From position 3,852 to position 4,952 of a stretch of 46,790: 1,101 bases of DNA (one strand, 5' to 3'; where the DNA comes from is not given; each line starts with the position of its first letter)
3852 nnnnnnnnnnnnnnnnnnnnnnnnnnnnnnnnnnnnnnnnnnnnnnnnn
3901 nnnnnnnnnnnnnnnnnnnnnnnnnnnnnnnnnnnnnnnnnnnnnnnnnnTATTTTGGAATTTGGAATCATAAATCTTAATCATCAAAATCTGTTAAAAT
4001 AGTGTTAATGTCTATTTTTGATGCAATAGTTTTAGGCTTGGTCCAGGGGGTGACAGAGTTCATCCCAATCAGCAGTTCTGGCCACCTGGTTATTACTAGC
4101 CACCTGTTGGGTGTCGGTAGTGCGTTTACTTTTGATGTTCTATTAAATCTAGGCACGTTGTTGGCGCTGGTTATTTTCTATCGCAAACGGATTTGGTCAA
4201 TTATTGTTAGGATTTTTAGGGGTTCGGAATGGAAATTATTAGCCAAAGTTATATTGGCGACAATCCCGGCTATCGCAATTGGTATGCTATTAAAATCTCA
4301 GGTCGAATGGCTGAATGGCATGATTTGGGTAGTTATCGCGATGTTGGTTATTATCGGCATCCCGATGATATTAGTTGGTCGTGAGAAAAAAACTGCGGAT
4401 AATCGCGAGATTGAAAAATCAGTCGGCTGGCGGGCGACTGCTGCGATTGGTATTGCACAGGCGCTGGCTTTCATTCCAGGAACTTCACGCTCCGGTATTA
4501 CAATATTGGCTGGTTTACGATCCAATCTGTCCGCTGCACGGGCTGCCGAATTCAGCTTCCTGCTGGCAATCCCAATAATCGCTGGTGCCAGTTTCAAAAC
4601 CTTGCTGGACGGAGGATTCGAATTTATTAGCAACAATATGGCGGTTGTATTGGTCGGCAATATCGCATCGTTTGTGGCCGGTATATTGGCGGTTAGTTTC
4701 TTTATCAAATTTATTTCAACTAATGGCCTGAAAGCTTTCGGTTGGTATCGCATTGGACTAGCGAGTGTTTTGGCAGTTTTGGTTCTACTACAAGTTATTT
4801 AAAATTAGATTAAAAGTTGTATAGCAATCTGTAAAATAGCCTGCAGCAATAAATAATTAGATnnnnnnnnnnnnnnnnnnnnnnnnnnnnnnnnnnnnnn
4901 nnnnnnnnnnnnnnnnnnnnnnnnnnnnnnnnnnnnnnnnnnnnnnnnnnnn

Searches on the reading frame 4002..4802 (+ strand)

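Call 33: search_protein_families(library=pfam, proteins=[window:4002-4802:+], max_evalue=0.001)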
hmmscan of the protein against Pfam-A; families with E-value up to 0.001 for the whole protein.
window:4002-4802:+ (266 aa): 1 family
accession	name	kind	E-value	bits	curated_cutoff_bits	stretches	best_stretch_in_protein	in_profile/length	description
PF02673.24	BacA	-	1.3e-72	245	33.4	1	8-255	1-256/257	Bacitracin resistance protein BacA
